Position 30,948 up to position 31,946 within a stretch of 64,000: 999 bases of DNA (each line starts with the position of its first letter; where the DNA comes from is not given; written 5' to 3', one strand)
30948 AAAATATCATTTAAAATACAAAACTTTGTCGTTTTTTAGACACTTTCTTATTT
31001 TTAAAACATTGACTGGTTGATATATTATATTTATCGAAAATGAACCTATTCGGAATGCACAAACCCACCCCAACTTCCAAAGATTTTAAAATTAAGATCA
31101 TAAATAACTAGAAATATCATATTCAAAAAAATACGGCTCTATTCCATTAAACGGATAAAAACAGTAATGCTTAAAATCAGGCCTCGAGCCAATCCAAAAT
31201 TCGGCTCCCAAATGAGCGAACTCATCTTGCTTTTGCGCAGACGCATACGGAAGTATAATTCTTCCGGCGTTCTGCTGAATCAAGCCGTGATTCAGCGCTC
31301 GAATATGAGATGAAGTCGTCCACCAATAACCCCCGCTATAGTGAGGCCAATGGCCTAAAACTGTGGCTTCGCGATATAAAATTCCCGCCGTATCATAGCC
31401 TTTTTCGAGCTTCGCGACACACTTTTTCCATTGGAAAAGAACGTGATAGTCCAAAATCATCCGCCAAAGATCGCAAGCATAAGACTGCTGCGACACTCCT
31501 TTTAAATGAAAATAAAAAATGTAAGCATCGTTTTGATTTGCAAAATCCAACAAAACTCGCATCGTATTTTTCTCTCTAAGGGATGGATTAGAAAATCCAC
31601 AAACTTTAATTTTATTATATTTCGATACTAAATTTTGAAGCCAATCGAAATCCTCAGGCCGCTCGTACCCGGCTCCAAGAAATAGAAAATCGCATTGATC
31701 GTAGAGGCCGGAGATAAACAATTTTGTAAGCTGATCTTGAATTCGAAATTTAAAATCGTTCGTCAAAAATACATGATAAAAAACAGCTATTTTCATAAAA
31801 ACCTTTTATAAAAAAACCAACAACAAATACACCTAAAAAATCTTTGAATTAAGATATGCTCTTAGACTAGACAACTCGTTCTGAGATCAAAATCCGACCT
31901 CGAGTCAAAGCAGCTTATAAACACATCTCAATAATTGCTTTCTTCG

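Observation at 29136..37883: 8.7-kb glycan-biosynthesis island adjacent to tRNA-Arg(CCT) in a lineage expected to have rough LPS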

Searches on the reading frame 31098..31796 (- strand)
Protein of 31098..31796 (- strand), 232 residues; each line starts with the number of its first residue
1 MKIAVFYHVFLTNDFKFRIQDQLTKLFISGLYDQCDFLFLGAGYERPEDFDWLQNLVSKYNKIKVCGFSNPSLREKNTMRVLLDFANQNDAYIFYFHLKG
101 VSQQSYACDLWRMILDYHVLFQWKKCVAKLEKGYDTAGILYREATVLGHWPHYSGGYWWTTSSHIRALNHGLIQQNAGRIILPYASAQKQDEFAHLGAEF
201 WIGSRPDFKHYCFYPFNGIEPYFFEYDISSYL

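Call 5: search_protein_families(library=pfam, proteins=[window:31098-31796:-], max_evalue=0.01)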
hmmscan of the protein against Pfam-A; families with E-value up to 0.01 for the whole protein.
window:31098-31796:- (232 aa): 0 families

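Call 6: search_protein_families(library=ncbifam, proteins=[window:31098-31796:-], max_evalue=0.01)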
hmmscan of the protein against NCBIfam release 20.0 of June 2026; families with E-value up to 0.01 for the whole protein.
window:31098-31796:- (232 aa): 0 families

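Call 10: find_homologous_proteins(query=window:31098-31796:-, max_evalue=0.001)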
Query window:31098-31796:- (232 aa): 10 proteins with E <= 0.001 among 51 candidates.
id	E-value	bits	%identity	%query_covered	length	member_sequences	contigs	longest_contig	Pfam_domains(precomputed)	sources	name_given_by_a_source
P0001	3.7e-161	552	100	100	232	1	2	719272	PF27674.1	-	-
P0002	6.2e-120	417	75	100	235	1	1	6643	PF27674.1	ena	-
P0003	2.2e-119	416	75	100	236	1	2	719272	PF27674.1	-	-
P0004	2.2e-110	386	68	100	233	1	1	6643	PF27674.1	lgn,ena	-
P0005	4.2e-95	336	63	100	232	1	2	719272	PF27674.1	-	-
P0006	1.8e-84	301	58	100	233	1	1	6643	PF27674.1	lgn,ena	-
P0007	4.0e-53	199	43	99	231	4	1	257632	-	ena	-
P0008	1.6e-20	92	35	72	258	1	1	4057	PF27674.1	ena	-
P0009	2.4e-18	85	33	73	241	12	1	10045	PF27674.1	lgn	-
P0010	4.3e-17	80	31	89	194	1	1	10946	PF27674.1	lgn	-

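Call 11: find_encoding_contigs(protein=P0002, flank=10000, max_places=5)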
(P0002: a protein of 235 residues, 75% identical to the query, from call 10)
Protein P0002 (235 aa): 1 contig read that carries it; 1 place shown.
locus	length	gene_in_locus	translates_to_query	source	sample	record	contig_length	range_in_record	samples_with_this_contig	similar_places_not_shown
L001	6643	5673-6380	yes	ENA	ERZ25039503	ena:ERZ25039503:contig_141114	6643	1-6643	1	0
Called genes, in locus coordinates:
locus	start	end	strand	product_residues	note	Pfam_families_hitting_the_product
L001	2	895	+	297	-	?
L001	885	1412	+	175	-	PF00908:dTDP_sugar_isom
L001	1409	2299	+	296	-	PF01370:Epimerase, PF16363:GDP_Man_Dehyd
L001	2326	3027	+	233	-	PF27674:DUF8361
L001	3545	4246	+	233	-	PF27674:DUF8361 (weak)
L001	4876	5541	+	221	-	-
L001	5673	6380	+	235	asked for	PF27674:DUF8361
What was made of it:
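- On DUF8361 (Pfam PF27674): The precomputed Pfam assignment PF27674 applies to all three window proteins (P0001, P0003, P0005; calls 10, 11).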

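Call 12: find_encoding_contigs(protein=P0007, flank=10000, max_places=5)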
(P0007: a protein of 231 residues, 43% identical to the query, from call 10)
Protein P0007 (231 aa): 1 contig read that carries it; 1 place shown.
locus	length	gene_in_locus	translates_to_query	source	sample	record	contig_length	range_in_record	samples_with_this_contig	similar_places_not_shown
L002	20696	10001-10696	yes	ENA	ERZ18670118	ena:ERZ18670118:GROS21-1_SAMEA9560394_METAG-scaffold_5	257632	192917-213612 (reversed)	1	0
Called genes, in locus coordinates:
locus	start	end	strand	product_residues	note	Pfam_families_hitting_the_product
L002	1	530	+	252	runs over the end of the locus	PF01755:Glyco_transf_25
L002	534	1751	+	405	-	PF00145:DNA_methylase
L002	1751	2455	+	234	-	-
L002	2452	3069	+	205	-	PF13578:Methyltransf_24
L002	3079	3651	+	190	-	-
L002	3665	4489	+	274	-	PF00303:Thymidylat_synt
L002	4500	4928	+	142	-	-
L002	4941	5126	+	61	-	-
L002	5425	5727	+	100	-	-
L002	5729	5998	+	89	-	-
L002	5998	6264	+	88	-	-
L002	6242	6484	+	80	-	-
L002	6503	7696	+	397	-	PF00535:Glycos_transf_2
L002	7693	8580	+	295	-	-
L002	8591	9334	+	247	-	-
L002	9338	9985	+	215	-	-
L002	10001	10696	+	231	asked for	-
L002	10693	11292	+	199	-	PF13578:Methyltransf_24 (weak)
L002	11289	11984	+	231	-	PF04321:RmlD_sub_bind, PF01370:Epimerase, PF16363:GDP_Man_Dehyd (faint)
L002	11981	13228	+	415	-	PF13489:Methyltransf_23, PF08242:Methyltransf_12, PF08484:Methyltransf_14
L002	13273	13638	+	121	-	-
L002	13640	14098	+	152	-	-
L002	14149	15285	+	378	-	-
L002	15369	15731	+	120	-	-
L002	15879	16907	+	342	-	-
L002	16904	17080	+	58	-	-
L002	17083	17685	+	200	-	PF09825:BPL_N, PF07685:GATase_3 (weak)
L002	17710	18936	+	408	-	-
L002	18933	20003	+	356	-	-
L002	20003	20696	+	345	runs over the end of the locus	-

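Call 29: predict_structure(alignment_id=A1)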
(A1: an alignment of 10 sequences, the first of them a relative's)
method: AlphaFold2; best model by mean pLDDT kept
length: 232 residues; sequences in the alignment: 10
mean_pLDDT: 74.9   pTM: 0.78
mean pLDDT of the five models: 74.9, 72.0, 70.2, 69.6, 66.9
residues with pLDDT >= 90: 72; 70-90: 68; 50-70: 68; < 50: 24
segments of 3 or more residues with pLDDT < 50: 143-147, 215-232
pLDDT, mean of each block of 10 residues (from residue 1): 92 77 94 97 88 95 90 75 92 81 65 82 92 82 51 70 80 56 67 56 63 50 37 29
secondary structure, 60 per line:
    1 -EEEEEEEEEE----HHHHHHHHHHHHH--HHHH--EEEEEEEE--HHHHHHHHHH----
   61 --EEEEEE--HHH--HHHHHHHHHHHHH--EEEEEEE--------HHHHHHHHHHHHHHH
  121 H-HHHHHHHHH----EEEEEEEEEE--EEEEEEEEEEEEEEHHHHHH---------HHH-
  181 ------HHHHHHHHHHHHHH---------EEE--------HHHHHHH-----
elements in order: E2-11 H16-28 H31-34 E37-44 H47-56 E63-68 H76-88 E91-97 H106-121 H123-131 E136-145 E148-161 H162-167 H187-200 E210-212 H221-227

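Call 32: fold_search(model_id=the predicted structure, library=pdb)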
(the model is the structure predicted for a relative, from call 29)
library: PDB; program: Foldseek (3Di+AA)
matches with E <= 10: 1550; with E <= 0.001: 18
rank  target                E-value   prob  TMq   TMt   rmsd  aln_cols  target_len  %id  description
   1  9nyf_A                1.6e-04  1.00  0.47  0.37   8.8       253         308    9  Cryo-EM structure of the glycosyltransferase GtrB (tetramer volume) (released 2025-12-17)
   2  8bz4_A                3.0e-04  1.00  0.41  0.18  11.4       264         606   12  Crystal structure of the apo form of the L. monocytogenes RmlT (released 2023-12-27)
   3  8zwp_B                3.2e-04  1.00  0.41  0.36   8.7       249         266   10  Structure-Based Mechanism and Specificity of Human Galactosyltransferase B3GalT5 (released 2025-04-09)
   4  9nyd_C                3.5e-04  1.00  0.50  0.40   6.6       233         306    8  Cryo-EM structure of the glycosyltransferase GtrB in the pre-catalysis and product-bound state (released 2025-12-17)
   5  8bz7_B                3.7e-04  0.99  0.41  0.19  11.8       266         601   12  Crystal structure of the L. monocytogenes RmlT in complex with TDP-rhamnose (released 2023-12-27)
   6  9sp7                  3.9e-04  0.99  0.38  0.33  10.9       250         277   10  Human galactosyltransferase B3GalT6 (released 2025-12-10)
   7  2vsi_B                4.5e-04  1.00  0.48  0.49   6.8       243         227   10  Synthesis of CDP-activated ribitol for teichoic acid precursors in Streptococcus pneumoniae (released 2008-12-30)
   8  8bz5_A                4.8e-04  0.99  0.40  0.18  11.5       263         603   11  Crystal structure of the L. monocytogenes RmlT in complex with HEPES (released 2023-12-27)
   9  5hs2_A                5.1e-04  1.00  0.38  0.39   9.3       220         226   11  Crystal structure of IspD complexed with CTP and Mg2+ from Bacillus subtilis at 1.90 Angstroms resolution (released 2016-11-23)
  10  8vh8_A                5.8e-04  1.00  0.41  0.20   5.7       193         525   14  Crystal structure of heparosan synthase 2 from Pasteurella multocida at 2.85 A (released 2024-09-04)
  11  6fxr_A                5.8e-04  0.98  0.36  0.15  10.1       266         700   10  Crystal Structure of full-length Human Lysyl Hydroxylase LH3 - Cocrystal with Fe2+, Mn2+, UDP-Gal (released 2018-08-22)
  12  8bz5_C                6.1e-04  0.99  0.40  0.18  10.4       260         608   11  Crystal structure of the L. monocytogenes RmlT in complex with HEPES (released 2023-12-27)
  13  9nyd_A                7.0e-04  1.00  0.47  0.36  11.0       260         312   10  Cryo-EM structure of the glycosyltransferase GtrB in the pre-catalysis and product-bound state (released 2025-12-17)
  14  5eke_D                7.4e-04  1.00  0.51  0.42   6.3       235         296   12  Structure of the polyisoprenyl-phosphate glycosyltransferase GtrB (F215A mutant) (released 2016-01-06)
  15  9nyd_B                7.4e-04  1.00  0.48  0.38   8.5       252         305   11  Cryo-EM structure of the glycosyltransferase GtrB in the pre-catalysis and product-bound state (released 2025-12-17)
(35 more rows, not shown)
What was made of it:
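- On GT-A fold glycosyltransferases (DUF8361 proteins): The best PDB hits are GtrB, RmlT and B3GalT5 at E 1.6e-4 to 3e-4 and TM 0.4-0.5, but IspD and TarI nucleotidyltransferases score similarly (call 32).
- Its PDB matches are weak (E about 1e-4, TM 0.4-0.5) and include cytidylyltransferases (IspD, TarI) as well as glycosyltransferases (call 32). The PDB fold matches of DUF8361 include the IspD, TarI and CobY nucleotidyltransferases (call 32).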

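Call 39: find_related_loci(query=A1, collection=viral_contigs, flank=8000)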
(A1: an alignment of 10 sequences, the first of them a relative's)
Query A1 (232 aa) in viral_contigs; peptide patterns used: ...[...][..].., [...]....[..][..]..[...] (x = any residue, [..] = any of these).
598 stretches matched a pattern (row limit reached: there are more); 499 encode a relative of the query (tblastn E <= 1e-3); the best 80 are kept; 80 distinct loci.
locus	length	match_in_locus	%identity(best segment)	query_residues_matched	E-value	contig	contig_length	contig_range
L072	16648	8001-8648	43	1-232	7e-65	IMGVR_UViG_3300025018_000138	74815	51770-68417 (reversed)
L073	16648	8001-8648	43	1-232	7e-65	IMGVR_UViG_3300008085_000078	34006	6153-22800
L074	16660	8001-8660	36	1-232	7e-45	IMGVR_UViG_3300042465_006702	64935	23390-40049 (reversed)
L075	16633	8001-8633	32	2-222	7e-34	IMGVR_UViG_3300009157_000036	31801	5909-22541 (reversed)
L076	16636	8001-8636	31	2-222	5e-32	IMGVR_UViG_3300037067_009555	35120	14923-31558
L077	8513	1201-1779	31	2-209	2e-31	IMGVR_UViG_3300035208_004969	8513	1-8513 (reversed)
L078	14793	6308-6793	34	1-165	1e-30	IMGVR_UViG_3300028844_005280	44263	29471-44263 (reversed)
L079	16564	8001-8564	31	1-211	2e-30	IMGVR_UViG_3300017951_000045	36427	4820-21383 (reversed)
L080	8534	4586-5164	32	2-209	2e-30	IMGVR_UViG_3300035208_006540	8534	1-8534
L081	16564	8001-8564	31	1-211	5e-29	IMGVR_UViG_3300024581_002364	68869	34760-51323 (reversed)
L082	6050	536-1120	32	2-204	1e-26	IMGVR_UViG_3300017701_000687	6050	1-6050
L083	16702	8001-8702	30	1-232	4e-26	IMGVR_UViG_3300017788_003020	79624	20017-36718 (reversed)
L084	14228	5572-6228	31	2-228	2e-26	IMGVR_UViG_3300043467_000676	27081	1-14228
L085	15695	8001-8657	31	2-228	2e-26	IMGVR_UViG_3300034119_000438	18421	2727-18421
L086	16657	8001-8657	31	2-228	2e-26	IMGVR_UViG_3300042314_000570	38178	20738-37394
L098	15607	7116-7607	35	3-168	8e-23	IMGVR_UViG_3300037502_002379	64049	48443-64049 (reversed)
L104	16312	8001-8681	30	2-231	7e-21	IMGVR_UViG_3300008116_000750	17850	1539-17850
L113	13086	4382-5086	31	3-214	4e-20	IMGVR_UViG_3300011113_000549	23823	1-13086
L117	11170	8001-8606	30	2-205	5e-20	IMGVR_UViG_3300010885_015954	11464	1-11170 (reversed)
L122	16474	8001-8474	32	21-170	4e-19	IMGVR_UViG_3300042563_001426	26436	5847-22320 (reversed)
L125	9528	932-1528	30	3-206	1e-18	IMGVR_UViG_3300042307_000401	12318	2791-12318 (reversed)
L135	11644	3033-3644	28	1-213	5e-18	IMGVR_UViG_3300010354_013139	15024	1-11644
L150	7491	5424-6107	28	2-231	4e-17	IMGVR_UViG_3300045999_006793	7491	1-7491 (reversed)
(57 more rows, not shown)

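Call 46: search_protein_families(library=pfam, proteins=[L122:68-802:+, L122:1781-3346:+, L122:3490-4425:+, L122:4972-6006:+, L122:6003-6722:+, L122:6700-7941:+, L122:7938-8681:+, L122:8678-9811:+, L122:13236-14342:+, L122:15165-15713:+], max_evalue=0.001)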
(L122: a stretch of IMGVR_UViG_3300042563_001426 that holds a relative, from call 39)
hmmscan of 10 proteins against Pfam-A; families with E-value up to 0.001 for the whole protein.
L122:68-802:+ (244 aa): 0 families

L122:1781-3346:+ (521 aa): 0 families

L122:3490-4425:+ (311 aa): 1 family
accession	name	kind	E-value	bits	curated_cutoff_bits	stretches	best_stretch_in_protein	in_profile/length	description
PF04674.17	Phi_1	-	3.4e-36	125.5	25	1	67-300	1-267/276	Phosphate-induced protein 1 conserved region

L122:4972-6006:+ (344 aa): 6 families
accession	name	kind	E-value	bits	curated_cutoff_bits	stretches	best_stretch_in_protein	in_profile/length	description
PF16363.11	GDP_Man_Dehyd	-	1.8e-47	162.9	27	1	6-331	1-332/332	GDP-mannose 4,6 dehydratase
PF01370.27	Epimerase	-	5.6e-46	157.3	20.9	1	5-245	1-226/240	NAD dependent epimerase/dehydratase family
PF07993.18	NAD_binding_4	-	5.9e-14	52.3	20.1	1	7-194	1-211/258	Male sterility protein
PF02719.21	Polysacc_synt_2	-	6.6e-14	52.2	20.2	1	5-194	1-175/293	Polysaccharide biosynthesis protein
PF01073.25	3Beta_HSD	-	4.2e-13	49.4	22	1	6-224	1-213/280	3-beta hydroxysteroid dehydrogenase/isomerase family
PF04321.23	RmlD_sub_bind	-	4.2e-12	46.2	27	1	4-248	2-201/287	RmlD substrate binding domain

L122:6003-6722:+ (239 aa): 0 families

L122:6700-7941:+ (413 aa): 7 families
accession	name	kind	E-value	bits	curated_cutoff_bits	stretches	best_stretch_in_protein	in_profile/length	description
PF08484.17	Methyltransf_14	-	3.4e-29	102.2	23.5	1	253-408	2-160/160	C-methyltransferase C-terminal domain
PF13489.12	Methyltransf_23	-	1.9e-23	83.4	27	1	105-247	20-163/164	Methyltransferase domain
PF08421.16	Methyltransf_13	-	6.1e-18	65.2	31.3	1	17-76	1-62/62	Putative zinc binding domain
PF08241.18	Methyltransf_11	-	2.4e-09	38.2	21.2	1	112-205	1-95/95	Methyltransferase domain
PF08242.18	Methyltransf_12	-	2.4e-08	35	30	1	112-203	1-98/98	Methyltransferase domain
PF13649.12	Methyltransf_25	-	2.6e-06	28.5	27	1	111-201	1-97/97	Methyltransferase domain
PF13847.12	Methyltransf_31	-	5.7e-05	23.3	27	0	153-214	61-114/145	Methyltransferase domain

L122:7938-8681:+ (247 aa): 0 families

L122:8678-9811:+ (377 aa): 2 families
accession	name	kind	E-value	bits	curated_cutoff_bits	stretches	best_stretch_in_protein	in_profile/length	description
PF00534.26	Glycos_transf_1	-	1.7e-15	57.4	26.4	1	180-308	5-143/172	Glycosyl transferases group 1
PF13692.12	Glyco_trans_1_4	-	4.1e-12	47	27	1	192-307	3-128/142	Glycosyl transferases group 1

L122:13236-14342:+ (368 aa): 2 families
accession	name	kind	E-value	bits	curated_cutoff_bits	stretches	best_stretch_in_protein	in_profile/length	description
PF00004.35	AAA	-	2.4e-06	28.5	21.2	1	142-218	1-86/131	ATPase family associated with various cellular activities (AAA)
PF13191.12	AAA_16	-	1.2e-05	26.3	32.6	0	124-157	9-42/167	AAA ATPase domain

L122:15165-15713:+ (182 aa): 0 families

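Call 47: search_protein_families(library=phrogs, proteins=[L122:68-802:+, L122:1781-3346:+, L122:3490-4425:+, L122:4972-6006:+, L122:6003-6722:+, L122:7938-8681:+, L122:8678-9811:+, L122:13236-14342:+, window:31098-31796:-], max_evalue=0.001)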
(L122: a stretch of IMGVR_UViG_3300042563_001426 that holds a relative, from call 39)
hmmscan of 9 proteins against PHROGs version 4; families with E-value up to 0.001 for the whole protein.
L122:68-802:+ (244 aa): 3 families
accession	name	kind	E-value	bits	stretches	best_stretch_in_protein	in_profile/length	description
phrog_97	-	other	1.6e-36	127.5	2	6-131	144-261/506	UvsX-like recombinase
phrog_8337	-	DNA, RNA and nucleotide metabolism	5.3e-08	33.6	1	28-125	148-243/273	DNA repair protein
phrog_18112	-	other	0.00023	21.8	1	108-192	35-113/207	recombinase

L122:1781-3346:+ (521 aa): 0 families

L122:3490-4425:+ (311 aa): 0 families

L122:4972-6006:+ (344 aa): 1 family
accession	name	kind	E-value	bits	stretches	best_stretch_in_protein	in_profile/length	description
phrog_540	-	DNA, RNA and nucleotide metabolism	1.7e-92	312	1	2-343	292-602/715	nucleotide-sugar epimerase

L122:6003-6722:+ (239 aa): 0 families

L122:7938-8681:+ (247 aa): 0 families

L122:8678-9811:+ (377 aa): 2 families
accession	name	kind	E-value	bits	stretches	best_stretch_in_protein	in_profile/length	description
phrog_3408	-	moron, auxiliary metabolic gene and host takeover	3.4e-185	616.6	1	1-364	5-363/363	glycosyltransferase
phrog_2170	-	moron, auxiliary metabolic gene and host takeover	2.8e-05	24.4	1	179-323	159-322/374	glycosyltransferase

L122:13236-14342:+ (368 aa): 2 families
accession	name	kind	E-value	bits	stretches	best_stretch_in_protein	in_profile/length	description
phrog_1250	-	unknown function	3.7e-79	267.1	1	30-366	5-327/327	unknown function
phrog_3277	-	DNA, RNA and nucleotide metabolism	0.00031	21.6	0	136-215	7-87/168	DnaC-like helicase loader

window:31098-31796:- (232 aa): 0 families

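Call 48: search_dna_similar(query=L122:7938-8681:+, collection=phages, mode=protein, max_rows=25)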
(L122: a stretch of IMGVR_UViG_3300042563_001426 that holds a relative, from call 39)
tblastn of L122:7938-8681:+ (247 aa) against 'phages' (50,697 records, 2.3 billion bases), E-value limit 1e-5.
Records with a match: 5; places in all: 7; records where one place covers at least 80% of the query: 0.
Best place of each record, by identity: <60% 5.
By first word of the organism name: uncultured 2; Synechococcus 2; Marine 1.
By host as written in the record: - 3; Synechococcus sp. KCZYC6 2.
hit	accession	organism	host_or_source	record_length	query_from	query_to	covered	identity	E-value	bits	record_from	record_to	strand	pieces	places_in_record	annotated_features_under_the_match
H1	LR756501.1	uncultured phage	metagenomic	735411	23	185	66%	36.9%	2e-22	101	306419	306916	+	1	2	record has no annotation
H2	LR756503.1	uncultured phage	metagenomic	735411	23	185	66%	36.9%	2e-22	101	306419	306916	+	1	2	record has no annotation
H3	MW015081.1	Synechococcus phage S-SRM01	Synechococcus sp. KCZYC6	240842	23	214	78%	29.9%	5e-11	68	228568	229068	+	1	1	hypothetical protein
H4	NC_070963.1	Synechococcus phage S-SRM01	Synechococcus sp. KCZYC6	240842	23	214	78%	29.9%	5e-11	68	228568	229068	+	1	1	hypothetical protein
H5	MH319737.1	Marine virus AG-345-E08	single cell amplified by WGA-X; seawater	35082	2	177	71%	28.7%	1e-12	72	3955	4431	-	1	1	record has no annotation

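Call 49: search_dna_similar(query=window:31098-31796:-, collection=phages, mode=protein, max_rows=25)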
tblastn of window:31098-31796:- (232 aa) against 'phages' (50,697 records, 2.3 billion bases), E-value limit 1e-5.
Records with a match: 5; places in all: 9; records where one place covers at least 80% of the query: 4.
Best place of each record, by identity: <60% 5.
By first word of the organism name: uncultured 2; Synechococcus 2; Marine 1.
By host as written in the record: - 3; Synechococcus sp. KCZYC6 2.
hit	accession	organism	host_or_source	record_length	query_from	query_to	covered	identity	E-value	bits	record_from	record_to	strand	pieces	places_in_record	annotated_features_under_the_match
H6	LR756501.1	uncultured phage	metagenomic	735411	5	231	98%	30.4%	1e-18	90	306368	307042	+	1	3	record has no annotation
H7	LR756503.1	uncultured phage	metagenomic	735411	5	231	98%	30.4%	1e-18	90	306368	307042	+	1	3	record has no annotation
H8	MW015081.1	Synechococcus phage S-SRM01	Synechococcus sp. KCZYC6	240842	1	216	93%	29.5%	2e-21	98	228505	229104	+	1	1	hypothetical protein (x2)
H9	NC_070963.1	Synechococcus phage S-SRM01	Synechococcus sp. KCZYC6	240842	1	216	93%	29.5%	2e-21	98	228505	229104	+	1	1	hypothetical protein (x2)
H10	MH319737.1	Marine virus AG-345-E08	single cell amplified by WGA-X; seawater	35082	3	173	74%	29.7%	6e-16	82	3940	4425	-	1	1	record has no annotation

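Call 50: get_annotated_region(hit=H9, flank=8000)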
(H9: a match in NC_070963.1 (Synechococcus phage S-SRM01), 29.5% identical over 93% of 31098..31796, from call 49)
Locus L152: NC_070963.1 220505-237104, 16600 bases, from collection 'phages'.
description: Synechococcus phage S-SRM01, complete genome.
organism: Synechococcus phage S-SRM01 (NCBI taxid 2781608)
taxonomy: Viruses; Duplodnaviria; Heunggongvirae; Uroviricota; Caudoviricetes; Kyanoviridae; Serangoonvirus; Serangoonvirus essarone
host: Synechococcus sp. KCZYC6; source: Serangoon Reservoir; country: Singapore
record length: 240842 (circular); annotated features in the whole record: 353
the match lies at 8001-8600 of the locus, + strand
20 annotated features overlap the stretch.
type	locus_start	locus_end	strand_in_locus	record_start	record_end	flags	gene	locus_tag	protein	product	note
CDS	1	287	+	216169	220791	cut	-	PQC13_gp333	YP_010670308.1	baseplate wedge subunit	-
CDS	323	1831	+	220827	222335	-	-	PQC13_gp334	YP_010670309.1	long tail fiber protein distal subunit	-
CDS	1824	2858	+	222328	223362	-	-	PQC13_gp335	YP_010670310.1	regulator of chromosome condensation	-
CDS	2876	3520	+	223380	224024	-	-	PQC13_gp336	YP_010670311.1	hypothetical protein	-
CDS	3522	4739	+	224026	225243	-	-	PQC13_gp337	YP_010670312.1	regulator of chromosome condensation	-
CDS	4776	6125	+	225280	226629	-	-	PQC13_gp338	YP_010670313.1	tetratricopeptide repeat protein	-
CDS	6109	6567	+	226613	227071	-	-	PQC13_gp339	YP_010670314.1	2OG-Fe(II) oxygenase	-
CDS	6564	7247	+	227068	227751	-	-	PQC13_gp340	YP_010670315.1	hypothetical protein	-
CDS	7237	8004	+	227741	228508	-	-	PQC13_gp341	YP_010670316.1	hypothetical protein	-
CDS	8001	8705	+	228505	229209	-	-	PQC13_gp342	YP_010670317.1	hypothetical protein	-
CDS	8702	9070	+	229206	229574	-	-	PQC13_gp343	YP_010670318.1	hypothetical protein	-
CDS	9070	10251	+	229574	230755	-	-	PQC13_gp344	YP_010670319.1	regulator of chromosome condensation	-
CDS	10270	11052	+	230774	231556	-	-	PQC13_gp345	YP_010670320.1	sulfotransferase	-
CDS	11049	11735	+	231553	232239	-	-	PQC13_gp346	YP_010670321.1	hypothetical protein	-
CDS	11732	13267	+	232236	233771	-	-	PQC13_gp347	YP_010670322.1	beta-1,4-glycosyltransferase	-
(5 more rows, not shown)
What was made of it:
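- In Synechococcus phage S-SRM01 the DUF8361 gene lies among tail-fibre and baseplate genes and glycan genes (call 50).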

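Call 60: search_solved_structures(query=A1, max_evalue=10)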
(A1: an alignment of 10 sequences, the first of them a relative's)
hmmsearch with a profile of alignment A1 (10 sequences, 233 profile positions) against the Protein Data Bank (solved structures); distinct sequences matched with E-value up to 10: 4.
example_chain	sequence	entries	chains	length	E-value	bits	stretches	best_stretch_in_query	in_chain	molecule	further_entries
2cl8_A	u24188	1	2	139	0.078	15.8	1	149-210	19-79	DECTIN-1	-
2bpe_A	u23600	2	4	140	0.079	15.8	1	149-210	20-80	DECTIN-1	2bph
2bpd_A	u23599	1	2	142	0.093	15.5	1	149-210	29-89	DECTIN-1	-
8t9n_A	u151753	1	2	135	0.17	14.7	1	13-66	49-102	Anti-sigma-I factor RsgI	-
